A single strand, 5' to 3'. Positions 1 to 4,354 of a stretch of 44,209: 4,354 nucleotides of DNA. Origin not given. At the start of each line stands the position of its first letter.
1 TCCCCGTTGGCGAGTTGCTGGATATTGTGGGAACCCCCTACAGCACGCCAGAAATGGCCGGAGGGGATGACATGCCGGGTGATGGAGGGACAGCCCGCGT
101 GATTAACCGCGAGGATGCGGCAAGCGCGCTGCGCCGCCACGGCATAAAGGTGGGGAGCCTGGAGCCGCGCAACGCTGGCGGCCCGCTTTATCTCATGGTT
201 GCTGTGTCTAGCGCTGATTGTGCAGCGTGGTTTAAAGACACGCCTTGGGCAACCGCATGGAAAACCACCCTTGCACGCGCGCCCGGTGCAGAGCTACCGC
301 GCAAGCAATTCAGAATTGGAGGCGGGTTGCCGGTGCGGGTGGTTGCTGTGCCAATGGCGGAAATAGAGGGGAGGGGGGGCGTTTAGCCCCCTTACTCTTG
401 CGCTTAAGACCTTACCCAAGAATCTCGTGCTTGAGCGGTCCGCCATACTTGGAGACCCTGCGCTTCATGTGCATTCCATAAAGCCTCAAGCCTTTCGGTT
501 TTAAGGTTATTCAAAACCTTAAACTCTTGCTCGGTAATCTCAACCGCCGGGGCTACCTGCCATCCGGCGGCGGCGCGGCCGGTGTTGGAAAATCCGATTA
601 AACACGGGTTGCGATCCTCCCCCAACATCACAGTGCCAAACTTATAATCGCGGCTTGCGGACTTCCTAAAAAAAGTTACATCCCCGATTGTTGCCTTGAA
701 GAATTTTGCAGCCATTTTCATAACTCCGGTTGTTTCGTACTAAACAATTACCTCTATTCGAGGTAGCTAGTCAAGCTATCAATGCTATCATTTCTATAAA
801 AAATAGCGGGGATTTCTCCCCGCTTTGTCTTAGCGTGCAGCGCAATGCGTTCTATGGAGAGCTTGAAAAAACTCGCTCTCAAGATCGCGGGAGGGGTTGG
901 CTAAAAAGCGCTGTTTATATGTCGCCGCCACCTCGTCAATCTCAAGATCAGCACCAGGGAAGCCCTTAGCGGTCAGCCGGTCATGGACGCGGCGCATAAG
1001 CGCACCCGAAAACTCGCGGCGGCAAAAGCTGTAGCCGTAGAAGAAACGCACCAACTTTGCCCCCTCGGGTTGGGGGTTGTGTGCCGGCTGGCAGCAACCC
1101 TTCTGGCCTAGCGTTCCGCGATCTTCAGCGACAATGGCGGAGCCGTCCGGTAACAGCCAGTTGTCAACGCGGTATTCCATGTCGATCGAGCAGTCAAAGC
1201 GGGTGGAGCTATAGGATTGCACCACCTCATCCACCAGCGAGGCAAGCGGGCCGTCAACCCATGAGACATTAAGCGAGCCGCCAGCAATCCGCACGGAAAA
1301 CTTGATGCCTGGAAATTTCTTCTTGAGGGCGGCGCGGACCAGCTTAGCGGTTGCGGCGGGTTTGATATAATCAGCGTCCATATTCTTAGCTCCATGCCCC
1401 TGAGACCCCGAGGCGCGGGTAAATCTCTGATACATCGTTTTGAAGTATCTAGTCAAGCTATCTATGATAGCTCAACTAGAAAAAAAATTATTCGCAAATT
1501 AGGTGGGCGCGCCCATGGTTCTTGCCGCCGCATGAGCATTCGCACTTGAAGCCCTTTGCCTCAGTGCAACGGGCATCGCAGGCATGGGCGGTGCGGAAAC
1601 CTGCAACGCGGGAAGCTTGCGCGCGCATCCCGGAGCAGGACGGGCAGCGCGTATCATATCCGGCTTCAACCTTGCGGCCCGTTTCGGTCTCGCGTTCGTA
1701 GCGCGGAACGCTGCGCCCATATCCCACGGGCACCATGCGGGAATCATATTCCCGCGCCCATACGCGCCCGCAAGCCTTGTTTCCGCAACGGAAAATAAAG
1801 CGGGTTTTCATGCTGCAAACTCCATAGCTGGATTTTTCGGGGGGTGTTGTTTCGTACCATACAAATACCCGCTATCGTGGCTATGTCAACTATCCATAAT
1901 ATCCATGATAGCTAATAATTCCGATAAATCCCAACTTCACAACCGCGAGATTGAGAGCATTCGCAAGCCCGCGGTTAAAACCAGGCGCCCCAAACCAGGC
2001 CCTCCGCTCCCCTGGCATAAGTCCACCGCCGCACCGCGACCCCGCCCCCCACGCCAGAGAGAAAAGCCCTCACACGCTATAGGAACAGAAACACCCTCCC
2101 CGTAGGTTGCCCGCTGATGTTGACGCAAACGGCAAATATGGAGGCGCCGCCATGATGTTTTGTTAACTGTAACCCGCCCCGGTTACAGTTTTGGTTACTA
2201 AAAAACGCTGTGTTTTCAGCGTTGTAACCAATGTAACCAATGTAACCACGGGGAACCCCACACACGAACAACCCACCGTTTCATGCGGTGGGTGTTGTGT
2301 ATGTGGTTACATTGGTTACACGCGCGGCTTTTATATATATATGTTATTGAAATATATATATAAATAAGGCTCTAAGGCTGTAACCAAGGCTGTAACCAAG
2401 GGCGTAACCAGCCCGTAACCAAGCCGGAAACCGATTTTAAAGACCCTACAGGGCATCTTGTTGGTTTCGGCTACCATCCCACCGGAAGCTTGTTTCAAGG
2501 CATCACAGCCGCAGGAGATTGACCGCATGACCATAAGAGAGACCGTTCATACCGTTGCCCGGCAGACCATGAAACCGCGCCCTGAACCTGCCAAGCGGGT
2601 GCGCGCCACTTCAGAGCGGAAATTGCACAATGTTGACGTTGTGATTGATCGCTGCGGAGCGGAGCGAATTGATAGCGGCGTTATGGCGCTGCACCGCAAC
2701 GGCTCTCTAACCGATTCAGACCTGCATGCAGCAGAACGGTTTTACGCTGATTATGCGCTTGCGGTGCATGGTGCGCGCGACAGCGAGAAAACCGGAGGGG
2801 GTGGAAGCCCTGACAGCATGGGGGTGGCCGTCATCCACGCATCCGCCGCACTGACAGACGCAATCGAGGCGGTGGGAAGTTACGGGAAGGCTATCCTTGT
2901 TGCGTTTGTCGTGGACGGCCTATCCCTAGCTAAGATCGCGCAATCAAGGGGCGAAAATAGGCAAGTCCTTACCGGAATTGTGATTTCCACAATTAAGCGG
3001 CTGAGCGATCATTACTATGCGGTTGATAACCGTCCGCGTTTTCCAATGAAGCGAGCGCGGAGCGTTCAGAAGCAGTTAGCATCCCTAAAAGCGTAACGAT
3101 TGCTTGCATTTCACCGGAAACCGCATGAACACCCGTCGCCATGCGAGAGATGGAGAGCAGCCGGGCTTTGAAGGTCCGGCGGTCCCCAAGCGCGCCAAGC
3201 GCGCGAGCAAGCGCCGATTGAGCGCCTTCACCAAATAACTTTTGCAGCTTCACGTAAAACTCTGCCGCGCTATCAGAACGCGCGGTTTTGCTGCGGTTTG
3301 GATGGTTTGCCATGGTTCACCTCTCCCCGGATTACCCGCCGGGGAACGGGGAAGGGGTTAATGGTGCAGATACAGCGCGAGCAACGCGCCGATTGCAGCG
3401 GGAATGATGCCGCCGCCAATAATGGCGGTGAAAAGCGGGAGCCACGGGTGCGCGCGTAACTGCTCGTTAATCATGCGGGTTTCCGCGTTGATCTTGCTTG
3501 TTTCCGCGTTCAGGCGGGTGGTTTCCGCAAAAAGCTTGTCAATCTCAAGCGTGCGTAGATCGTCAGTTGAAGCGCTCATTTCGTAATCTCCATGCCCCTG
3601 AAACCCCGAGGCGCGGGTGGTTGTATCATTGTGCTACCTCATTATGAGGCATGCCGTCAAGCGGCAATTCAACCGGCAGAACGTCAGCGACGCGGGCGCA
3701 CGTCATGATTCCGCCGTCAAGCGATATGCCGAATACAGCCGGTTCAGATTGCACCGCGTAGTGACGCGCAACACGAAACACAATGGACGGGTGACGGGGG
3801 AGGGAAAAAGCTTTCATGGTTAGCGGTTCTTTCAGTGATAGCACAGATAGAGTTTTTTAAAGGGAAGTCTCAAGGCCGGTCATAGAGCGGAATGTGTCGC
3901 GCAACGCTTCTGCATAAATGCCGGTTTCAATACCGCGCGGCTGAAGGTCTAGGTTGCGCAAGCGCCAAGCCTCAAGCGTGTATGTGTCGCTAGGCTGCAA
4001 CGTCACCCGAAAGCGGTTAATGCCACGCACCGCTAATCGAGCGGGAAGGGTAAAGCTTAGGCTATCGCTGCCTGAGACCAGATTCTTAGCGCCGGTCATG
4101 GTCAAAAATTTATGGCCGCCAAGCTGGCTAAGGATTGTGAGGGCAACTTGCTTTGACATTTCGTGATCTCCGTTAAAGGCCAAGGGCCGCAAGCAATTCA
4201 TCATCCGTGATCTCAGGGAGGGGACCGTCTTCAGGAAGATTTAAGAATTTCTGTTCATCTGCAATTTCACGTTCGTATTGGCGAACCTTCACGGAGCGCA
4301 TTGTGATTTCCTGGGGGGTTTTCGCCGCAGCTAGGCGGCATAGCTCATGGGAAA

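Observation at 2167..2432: Dense GTAACC iteron field around an AT-only palindrome: putative replication origin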

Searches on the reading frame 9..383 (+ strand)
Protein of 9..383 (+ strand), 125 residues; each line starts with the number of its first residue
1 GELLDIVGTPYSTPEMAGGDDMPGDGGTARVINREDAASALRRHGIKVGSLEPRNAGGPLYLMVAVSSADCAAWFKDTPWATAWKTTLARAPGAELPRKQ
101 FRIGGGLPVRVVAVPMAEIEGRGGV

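Call 91: search_solved_structures(query=A3, max_evalue=10, show_alignments=2)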
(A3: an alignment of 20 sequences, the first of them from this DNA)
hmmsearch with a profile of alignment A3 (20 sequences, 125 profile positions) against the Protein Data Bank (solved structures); distinct sequences matched with E-value up to 10: 3.
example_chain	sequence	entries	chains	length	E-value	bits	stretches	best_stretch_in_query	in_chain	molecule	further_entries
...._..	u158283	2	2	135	0.1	15.5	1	56-123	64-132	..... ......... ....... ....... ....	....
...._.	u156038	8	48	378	0.33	13.9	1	2-76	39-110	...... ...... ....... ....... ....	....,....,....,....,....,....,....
8syi_A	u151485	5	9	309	0.58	13.1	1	10-60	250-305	DNA-directed RNA polymerase subunit alpha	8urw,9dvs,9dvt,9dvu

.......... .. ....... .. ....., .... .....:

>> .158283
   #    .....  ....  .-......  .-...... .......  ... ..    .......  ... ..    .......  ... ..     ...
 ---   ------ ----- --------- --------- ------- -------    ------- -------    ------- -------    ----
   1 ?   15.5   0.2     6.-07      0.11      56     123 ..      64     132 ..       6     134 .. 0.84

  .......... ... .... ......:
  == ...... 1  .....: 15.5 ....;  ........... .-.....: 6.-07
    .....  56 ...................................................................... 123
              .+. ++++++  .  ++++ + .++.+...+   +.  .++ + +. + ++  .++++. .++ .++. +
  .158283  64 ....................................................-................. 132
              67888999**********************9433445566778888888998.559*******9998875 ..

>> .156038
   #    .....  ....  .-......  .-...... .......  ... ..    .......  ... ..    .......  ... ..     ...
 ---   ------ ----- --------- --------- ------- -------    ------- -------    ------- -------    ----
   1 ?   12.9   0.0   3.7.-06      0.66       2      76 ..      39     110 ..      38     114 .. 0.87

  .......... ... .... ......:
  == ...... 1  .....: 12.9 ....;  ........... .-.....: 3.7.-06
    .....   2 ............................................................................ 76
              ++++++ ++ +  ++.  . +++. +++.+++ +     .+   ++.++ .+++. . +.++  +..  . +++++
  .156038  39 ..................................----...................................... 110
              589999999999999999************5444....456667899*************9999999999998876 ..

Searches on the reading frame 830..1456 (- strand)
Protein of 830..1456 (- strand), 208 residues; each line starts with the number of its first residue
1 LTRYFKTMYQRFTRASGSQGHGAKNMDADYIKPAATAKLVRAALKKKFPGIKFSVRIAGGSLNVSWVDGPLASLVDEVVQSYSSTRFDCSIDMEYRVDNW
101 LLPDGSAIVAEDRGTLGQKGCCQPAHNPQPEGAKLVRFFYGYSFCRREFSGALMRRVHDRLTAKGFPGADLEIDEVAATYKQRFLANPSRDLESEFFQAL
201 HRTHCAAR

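Call 9: search_protein_families(library=pfam, proteins=[window:830-1456:-], max_evalue=0.01)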
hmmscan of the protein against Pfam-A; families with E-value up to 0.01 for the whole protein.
window:830-1456:- (208 aa): 1 family
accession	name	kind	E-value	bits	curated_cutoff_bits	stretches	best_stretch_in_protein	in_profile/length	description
PF18847.6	LPD29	-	1.5e-17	64.4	27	1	35-101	5-73/93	Large polyvalent protein associated domain 29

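Call 14: search_protein_families(library=phrogs, proteins=[window:830-1456:-], max_evalue=0.01)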
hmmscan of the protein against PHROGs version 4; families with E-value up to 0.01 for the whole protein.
window:830-1456:- (208 aa): 1 family
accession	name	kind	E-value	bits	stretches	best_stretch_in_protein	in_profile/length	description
phrog_15549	-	unknown function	1.7e-17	64.8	1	27-95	6-75/172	-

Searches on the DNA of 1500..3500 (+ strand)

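Call 8: search_dna_similar(query=window:1500-3500:+, collection=phages, mode=distant)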
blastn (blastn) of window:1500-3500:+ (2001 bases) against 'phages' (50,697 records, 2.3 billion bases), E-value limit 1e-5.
No match.

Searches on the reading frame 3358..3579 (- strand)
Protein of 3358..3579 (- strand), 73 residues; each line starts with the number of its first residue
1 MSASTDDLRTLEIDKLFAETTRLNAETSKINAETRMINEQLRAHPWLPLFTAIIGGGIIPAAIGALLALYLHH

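Call 14: search_protein_families(library=phrogs, proteins=[window:3358-3579:-], max_evalue=0.01)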
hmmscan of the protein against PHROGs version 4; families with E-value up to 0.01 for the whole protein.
window:3358-3579:- (73 aa): 2 families
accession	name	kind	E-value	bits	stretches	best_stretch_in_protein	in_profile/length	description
phrog_6330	-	unknown function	0.00042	21.8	1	19-64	42-86/91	-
phrog_9071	-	unknown function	0.0021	18.8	1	18-54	2-38/46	-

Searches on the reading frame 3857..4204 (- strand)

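Call 9: search_protein_families(library=pfam, proteins=[window:3857-4204:-], max_evalue=0.01)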
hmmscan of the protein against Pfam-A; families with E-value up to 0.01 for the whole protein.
window:3857-4204:- (115 aa): 0 families

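Call 14: search_protein_families(library=phrogs, proteins=[window:3857-4204:-], max_evalue=0.01)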
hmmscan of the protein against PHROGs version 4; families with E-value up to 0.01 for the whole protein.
window:3857-4204:- (115 aa): 1 family
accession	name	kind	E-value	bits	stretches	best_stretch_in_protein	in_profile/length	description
phrog_9437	-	unknown function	4.1e-19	70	1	20-115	3-98/98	-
